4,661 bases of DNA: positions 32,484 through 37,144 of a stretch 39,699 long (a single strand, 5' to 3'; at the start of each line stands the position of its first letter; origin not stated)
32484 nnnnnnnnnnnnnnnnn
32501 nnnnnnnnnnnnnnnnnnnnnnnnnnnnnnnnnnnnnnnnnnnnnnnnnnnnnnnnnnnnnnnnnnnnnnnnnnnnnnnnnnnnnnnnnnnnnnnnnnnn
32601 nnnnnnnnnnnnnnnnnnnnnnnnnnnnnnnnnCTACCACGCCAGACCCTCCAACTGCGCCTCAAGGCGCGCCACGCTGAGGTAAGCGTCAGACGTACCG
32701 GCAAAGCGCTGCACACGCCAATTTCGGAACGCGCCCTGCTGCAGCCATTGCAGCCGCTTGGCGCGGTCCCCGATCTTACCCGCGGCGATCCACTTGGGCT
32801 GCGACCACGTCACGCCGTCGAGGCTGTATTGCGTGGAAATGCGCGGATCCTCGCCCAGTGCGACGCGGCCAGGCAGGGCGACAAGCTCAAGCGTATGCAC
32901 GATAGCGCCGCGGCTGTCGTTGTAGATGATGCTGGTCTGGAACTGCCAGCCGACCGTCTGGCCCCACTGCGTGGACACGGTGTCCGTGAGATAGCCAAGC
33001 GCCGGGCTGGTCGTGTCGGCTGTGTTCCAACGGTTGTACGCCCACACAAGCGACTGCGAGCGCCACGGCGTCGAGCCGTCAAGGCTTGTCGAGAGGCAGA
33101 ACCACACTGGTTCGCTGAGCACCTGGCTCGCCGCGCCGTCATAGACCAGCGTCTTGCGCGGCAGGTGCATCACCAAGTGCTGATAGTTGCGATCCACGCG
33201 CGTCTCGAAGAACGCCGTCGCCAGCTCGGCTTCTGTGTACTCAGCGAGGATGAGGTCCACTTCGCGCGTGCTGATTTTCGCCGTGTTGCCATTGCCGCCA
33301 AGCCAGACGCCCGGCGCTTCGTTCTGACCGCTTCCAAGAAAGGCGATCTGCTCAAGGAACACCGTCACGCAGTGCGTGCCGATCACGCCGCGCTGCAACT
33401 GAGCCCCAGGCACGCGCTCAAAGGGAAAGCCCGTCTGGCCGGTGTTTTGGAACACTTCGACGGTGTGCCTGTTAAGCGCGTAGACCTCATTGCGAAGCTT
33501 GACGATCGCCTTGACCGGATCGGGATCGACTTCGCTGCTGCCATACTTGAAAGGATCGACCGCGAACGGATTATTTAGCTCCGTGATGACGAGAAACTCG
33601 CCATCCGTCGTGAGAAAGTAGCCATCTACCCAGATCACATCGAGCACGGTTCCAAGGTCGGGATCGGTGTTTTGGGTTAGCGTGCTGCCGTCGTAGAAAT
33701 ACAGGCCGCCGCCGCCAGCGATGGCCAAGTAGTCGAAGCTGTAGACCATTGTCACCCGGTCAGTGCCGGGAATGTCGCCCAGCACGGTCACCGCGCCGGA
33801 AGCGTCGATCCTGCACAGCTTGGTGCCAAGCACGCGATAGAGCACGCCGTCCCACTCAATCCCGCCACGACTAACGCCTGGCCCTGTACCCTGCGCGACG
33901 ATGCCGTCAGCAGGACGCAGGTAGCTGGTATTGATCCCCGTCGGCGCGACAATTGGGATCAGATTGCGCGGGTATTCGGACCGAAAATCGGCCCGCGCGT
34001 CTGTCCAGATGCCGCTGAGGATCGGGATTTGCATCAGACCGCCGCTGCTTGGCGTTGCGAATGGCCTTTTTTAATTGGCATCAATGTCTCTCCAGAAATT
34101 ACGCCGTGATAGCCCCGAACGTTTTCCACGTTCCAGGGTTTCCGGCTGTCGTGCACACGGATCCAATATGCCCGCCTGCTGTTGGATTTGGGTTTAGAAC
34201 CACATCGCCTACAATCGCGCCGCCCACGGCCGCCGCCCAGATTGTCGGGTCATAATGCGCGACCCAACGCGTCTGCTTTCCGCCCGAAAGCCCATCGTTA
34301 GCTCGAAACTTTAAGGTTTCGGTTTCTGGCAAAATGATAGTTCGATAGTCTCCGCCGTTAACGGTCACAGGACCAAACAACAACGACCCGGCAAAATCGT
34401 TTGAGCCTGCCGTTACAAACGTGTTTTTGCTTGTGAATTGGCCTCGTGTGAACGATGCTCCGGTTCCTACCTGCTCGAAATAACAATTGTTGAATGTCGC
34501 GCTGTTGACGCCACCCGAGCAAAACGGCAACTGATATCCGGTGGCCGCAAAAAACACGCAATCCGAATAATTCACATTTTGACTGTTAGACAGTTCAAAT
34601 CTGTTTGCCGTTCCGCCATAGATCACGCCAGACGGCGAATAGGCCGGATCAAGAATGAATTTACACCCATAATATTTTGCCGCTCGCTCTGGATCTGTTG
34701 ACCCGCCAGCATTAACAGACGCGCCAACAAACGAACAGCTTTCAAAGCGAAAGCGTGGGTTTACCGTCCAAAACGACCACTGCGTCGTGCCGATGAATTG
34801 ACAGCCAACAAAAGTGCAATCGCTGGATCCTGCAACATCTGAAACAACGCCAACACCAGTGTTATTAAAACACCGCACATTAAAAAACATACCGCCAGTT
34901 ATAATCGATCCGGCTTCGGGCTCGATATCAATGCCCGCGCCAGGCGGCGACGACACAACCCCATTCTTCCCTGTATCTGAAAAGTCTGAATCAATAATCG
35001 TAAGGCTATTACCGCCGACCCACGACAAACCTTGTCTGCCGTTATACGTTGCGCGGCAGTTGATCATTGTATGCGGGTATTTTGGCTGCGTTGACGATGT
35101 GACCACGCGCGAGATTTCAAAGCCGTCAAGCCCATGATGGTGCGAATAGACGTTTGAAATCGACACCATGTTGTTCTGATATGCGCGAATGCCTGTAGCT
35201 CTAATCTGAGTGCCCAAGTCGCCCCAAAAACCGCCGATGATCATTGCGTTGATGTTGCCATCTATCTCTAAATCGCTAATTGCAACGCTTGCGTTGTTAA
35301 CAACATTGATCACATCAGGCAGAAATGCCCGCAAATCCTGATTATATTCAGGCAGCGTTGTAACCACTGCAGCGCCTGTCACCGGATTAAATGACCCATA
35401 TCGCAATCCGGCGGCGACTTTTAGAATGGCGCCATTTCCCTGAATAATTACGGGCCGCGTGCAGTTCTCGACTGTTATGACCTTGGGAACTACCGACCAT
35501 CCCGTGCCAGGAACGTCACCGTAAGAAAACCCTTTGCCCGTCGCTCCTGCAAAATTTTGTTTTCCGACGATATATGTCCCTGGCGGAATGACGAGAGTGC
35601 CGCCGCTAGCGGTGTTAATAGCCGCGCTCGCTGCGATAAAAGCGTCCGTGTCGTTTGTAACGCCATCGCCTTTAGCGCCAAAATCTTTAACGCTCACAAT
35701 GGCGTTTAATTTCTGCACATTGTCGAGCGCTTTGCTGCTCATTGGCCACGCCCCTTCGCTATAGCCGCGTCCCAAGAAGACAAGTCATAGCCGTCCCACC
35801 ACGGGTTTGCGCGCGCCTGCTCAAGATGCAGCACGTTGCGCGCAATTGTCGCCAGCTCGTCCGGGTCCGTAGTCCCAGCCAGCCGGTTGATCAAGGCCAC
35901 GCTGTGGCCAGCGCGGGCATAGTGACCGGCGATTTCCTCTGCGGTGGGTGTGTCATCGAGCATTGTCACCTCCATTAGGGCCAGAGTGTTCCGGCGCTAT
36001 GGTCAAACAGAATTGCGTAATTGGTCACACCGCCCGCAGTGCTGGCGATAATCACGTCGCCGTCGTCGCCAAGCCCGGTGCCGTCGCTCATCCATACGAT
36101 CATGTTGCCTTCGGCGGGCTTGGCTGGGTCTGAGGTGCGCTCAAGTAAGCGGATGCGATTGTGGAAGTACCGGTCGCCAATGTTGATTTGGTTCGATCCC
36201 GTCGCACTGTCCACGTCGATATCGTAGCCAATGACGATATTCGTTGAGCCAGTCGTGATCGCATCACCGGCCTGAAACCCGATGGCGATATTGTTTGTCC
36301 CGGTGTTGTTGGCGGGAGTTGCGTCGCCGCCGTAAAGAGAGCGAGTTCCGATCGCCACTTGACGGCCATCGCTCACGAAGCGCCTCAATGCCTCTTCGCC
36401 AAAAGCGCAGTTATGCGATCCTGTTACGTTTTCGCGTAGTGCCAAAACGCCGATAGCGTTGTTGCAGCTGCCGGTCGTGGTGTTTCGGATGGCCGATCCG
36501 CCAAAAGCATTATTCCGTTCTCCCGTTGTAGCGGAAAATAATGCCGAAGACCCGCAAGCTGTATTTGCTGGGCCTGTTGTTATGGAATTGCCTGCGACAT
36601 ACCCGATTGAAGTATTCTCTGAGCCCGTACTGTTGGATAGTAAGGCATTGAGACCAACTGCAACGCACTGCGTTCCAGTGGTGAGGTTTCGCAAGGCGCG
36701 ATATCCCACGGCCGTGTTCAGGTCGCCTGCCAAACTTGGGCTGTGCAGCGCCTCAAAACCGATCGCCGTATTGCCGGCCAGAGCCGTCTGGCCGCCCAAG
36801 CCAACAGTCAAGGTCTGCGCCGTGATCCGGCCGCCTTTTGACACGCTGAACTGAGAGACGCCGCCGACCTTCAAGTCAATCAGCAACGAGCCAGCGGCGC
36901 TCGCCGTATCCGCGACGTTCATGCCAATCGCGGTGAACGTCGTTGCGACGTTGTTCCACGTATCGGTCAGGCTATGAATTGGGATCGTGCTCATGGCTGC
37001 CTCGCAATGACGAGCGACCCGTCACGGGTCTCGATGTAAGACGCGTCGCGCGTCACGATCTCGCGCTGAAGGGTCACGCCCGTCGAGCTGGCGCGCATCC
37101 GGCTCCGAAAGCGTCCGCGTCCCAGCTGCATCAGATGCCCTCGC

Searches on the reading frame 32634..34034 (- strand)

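Call 8: search_protein_families(library=pfam, proteins=[window:32634-34034:-], max_evalue=0.01)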
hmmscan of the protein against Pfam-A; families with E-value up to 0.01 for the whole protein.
window:32634-34034:- (466 aa): 1 family
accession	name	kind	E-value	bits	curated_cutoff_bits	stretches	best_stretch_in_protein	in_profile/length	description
PF11134.13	Phage_stabilise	-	1.3e-36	126.7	25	1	2-438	2-445/469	Phage stabilisation protein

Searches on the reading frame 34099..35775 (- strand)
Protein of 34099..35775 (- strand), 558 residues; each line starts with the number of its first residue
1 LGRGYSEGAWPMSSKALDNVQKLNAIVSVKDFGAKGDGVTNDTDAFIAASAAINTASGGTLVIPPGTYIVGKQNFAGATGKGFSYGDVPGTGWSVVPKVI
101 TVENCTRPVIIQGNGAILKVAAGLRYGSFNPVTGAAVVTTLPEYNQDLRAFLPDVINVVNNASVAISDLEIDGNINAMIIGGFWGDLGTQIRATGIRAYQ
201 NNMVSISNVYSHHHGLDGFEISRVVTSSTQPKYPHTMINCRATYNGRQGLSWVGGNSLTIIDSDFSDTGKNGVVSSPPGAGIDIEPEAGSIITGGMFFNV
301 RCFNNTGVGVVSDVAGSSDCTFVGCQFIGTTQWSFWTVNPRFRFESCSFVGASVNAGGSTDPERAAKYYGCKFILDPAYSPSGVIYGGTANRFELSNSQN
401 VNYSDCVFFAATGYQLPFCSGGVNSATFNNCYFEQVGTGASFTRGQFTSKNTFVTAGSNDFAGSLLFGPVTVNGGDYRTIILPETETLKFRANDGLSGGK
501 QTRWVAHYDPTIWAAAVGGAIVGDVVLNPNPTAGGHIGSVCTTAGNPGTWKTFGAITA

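Call 8: search_protein_families(library=pfam, proteins=[window:34099-35775:-], max_evalue=0.01)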
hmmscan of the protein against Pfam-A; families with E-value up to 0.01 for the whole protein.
window:34099-35775:- (558 aa): 2 families
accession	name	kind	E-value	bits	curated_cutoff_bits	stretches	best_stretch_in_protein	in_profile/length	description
PF12708.12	Pect-lyase_RHGA_epim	-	1e-09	38.9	27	1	26-72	1-48/213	Rhamnogalacturonase A/epimerase, pectate lyase-like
PF13229.12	Beta_helix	-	5.6e-05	23.3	25.9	1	156-332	3-139/158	Right handed beta helix region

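Call 25: search_protein_families(library=phrogs, proteins=[window:34099-35775:-], max_evalue=0.001)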
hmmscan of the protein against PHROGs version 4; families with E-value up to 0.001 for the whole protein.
window:34099-35775:- (558 aa): 18 families
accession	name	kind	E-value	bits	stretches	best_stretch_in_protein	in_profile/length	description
phrog_21471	-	unknown function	2.9e-16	60.3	1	515-558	583-626/626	-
phrog_2234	-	tail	3.7e-10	40.1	1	21-74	180-233/757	tail spike protein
phrog_18522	-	tail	2.3e-08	33.9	1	22-71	168-216/612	tail protein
phrog_14558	-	tail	5.8e-08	32.5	1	21-73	99-150/740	tail spike protein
phrog_17959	-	unknown function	2.6e-07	30.9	1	20-73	26-76/503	-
phrog_9707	-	tail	2.8e-07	30.5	1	20-74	176-230/667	tail protein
phrog_7458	-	tail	7.6e-07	28.8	1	22-71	118-167/732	tail spike protein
phrog_14442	-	tail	8.1e-07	28.9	1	17-75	184-243/733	tail protein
phrog_20911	-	tail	2.9e-06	27.2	1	20-70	158-207/654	tail spike protein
phrog_23059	-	tail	6.1e-06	25.4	1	514-556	820-862/1027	tail fiber protein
phrog_17212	-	connector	6.5e-06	25.9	1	16-72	131-187/631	pre-neck appendage protein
phrog_15175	-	head and packaging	5.8e-05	22.7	1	26-73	232-274/647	virion structural protein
phrog_31144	-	unknown function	0.0002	20.7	1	27-81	342-396/644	-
phrog_4775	-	connector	0.00032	19.8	1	21-70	128-173/876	pre-neck appendage protein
phrog_3918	-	tail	0.00047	19.7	1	24-82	209-266/707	tail fiber protein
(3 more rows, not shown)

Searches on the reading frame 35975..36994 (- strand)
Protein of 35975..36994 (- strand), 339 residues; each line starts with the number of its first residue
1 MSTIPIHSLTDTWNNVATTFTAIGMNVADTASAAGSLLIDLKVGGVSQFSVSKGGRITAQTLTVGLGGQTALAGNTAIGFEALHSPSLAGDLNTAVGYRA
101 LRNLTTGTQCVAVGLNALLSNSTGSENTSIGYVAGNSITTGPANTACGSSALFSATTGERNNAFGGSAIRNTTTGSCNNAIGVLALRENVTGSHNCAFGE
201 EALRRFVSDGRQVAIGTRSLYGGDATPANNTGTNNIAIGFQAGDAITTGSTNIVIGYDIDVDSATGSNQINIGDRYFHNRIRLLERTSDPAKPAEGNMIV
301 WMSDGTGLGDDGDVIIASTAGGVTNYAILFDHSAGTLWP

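Call 8: search_protein_families(library=pfam, proteins=[window:35975-36994:-], max_evalue=0.01)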
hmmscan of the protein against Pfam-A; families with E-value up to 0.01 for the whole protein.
window:35975-36994:- (339 aa): 0 families

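Call 25: search_protein_families(library=phrogs, proteins=[window:35975-36994:-], max_evalue=0.001)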
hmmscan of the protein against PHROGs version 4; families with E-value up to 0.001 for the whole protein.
window:35975-36994:- (339 aa): 3 families
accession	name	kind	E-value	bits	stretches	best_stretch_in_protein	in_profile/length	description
phrog_6002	-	head and packaging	7.8e-31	107.5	3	126-217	701-792/1183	virion structural protein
phrog_23837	-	head and packaging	5e-28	99.2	1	11-275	98-355/507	virion structural protein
phrog_4636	-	tail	1.3e-22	81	2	155-274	232-339/763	tail spike protein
